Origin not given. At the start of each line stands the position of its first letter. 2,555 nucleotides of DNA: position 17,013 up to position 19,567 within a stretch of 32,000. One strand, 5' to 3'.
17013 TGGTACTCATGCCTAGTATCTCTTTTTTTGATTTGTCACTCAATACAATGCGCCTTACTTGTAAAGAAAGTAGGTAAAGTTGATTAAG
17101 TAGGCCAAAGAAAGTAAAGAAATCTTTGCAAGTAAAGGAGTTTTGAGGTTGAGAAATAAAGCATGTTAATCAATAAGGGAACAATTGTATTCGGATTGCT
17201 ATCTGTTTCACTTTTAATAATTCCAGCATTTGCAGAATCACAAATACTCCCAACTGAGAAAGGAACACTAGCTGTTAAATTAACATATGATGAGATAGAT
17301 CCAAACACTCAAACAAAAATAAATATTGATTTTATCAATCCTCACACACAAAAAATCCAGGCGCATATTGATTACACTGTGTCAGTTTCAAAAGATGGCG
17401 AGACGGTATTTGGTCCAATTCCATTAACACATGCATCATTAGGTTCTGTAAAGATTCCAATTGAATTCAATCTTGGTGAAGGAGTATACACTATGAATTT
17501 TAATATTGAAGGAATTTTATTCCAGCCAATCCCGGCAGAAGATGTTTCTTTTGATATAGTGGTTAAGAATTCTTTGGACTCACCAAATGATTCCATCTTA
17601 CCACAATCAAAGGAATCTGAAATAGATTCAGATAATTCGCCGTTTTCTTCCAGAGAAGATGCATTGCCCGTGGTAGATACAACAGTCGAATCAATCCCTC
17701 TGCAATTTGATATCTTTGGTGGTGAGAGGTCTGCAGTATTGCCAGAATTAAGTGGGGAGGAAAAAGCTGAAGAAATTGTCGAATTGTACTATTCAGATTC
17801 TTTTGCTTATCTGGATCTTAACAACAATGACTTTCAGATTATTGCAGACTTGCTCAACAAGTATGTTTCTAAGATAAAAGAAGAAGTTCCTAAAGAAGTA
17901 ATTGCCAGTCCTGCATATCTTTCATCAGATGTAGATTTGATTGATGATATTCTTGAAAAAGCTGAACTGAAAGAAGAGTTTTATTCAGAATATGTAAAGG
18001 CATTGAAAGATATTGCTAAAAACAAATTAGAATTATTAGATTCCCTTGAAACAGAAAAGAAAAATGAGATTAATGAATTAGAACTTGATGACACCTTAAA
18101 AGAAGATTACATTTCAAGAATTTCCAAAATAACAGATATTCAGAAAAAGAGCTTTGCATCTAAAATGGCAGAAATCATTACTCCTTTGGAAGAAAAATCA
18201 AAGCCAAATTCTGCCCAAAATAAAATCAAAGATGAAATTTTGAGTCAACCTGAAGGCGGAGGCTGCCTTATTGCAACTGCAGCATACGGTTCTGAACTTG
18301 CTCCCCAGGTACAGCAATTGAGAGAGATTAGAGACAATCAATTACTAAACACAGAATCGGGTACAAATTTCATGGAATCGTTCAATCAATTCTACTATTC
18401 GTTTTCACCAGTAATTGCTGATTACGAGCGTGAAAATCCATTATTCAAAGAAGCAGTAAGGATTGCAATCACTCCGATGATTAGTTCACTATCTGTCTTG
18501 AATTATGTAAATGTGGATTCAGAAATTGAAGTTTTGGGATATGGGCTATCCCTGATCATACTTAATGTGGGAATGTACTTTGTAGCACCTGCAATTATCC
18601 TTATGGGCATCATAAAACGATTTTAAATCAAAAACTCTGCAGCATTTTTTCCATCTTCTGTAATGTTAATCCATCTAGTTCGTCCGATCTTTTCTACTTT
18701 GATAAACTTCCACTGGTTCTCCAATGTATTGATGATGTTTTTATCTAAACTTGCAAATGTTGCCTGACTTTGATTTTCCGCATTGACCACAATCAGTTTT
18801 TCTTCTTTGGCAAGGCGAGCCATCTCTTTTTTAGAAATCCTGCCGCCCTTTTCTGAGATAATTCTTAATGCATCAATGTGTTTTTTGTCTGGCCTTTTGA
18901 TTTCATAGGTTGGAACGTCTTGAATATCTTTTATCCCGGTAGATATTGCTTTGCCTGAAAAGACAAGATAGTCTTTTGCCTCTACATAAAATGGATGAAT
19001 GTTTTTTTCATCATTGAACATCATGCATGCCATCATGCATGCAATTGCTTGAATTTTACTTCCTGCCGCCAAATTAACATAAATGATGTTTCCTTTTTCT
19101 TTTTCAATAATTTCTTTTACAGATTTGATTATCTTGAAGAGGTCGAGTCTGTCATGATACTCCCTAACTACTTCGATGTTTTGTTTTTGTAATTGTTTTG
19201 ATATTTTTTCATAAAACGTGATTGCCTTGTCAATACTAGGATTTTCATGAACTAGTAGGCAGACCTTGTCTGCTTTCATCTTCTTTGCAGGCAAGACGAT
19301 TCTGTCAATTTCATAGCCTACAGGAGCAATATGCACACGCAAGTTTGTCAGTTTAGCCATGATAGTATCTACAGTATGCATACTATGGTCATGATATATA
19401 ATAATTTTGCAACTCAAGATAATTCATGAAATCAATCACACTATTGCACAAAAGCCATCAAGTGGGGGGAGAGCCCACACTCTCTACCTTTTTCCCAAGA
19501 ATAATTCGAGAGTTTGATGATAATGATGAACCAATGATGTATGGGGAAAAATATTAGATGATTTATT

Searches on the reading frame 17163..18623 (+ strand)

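Call 8: search_protein_families(library=pfam, proteins=[window:17163-18623:+], max_evalue=0.001)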
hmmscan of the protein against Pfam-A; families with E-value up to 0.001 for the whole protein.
window:17163-18623:+ (487 aa): 0 families

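Call 9: search_protein_families(library=padloc, proteins=[window:17163-18623:+], max_evalue=0.001)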
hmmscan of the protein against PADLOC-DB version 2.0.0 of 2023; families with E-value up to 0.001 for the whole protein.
window:17163-18623:+ (487 aa): 0 families

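Call 52: search_protein_families(library=pfam, proteins=[window:17163-18623:+], max_evalue=0.01)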
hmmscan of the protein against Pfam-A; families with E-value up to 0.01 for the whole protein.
window:17163-18623:+ (487 aa): 1 family
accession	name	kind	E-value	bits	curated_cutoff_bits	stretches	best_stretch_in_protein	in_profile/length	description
PF04740.18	LXG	-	0.0065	16.8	26.5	0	253-328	122-197/202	LXG domain of WXG superfamily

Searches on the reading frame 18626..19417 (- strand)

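Call 8: search_protein_families(library=pfam, proteins=[window:18626-19417:-], max_evalue=0.001)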
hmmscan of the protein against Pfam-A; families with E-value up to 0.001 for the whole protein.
window:18626-19417:- (264 aa): 5 families
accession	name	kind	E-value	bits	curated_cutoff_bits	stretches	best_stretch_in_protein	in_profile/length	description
PF19810.5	HFX_2341_N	-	1.6e-37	129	30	1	27-150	1-120/120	HFX_2341-like, N-terminal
PF22665.2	DUF6293_C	-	5.3e-21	75.4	27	1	168-262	2-100/101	DUF6293 C-terminal winged helix domain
PF22662.2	Csa3_N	-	1.5e-07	31.9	27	1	30-140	4-117/120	Csa3 CRISPR-associated Rossmann-like domain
PF23400.1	CARF_Card1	-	9.3e-05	22.9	24.6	1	46-146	24-120/146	Card1 CARF domain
PF09651.16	Cas_APE2256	-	0.00066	20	24.8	0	88-136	69-118/136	CRISPR-associated protein (Cas_APE2256)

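Call 9: search_protein_families(library=padloc, proteins=[window:18626-19417:-], max_evalue=0.001)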
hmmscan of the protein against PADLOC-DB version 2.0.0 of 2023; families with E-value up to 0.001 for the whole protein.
window:18626-19417:- (264 aa): 33 families (the best 25 are shown)
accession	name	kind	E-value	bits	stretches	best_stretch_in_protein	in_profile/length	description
PDLC01847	CARF3--CARF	-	5.6e-74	246.7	1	25-263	4-235/239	-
PDLC01869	CARF3--CARF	-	4.6e-42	142.4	1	25-263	4-265/266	-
PDLC01861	CARF3--CARF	-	1.9e-32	110.6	1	25-260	5-253/260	-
PDLC01871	CARF3--CARF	-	1.6e-21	75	1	27-261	5-255/261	-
PDLC01879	CARF3--CARF_TM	-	1.9e-19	68.2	1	19-262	11-219/222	-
PDLC01878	CARF3--CARF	-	2.7e-16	58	1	27-258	6-261/268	-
PDLC01877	CARF3--CARF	-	4.1e-15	54.2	1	28-259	7-246/252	-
PDLC01876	CARF3--CARF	-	6.7e-15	52.9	1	24-163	2-146/277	-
PDLC01866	CARF3--CARF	-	1.2e-14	52.8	1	27-262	2-206/207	-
PDLC01849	CARF3--CARF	-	5.6e-12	43.8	1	35-136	10-111/197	-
PDLC01846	CARF3--CARF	-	1.3e-11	42.5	1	27-244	2-231/289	-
PDLC01434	CasR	-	6e-11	40.6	1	29-201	3-149/191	"CAS-I,CAS-II,CAS-III,CAS-IV,CAS-V,CAS-VI; associated_signaling"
PDLC01880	CARF4--CARF_PDDEXK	-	1.4e-09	35.7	1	28-149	3-118/364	-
PDLC01852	CARF3--CARF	-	1.7e-08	32.7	1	27-136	2-114/208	-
PDLC01848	CARF3--CARF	-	1.3e-07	29.5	1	39-137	16-109/197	-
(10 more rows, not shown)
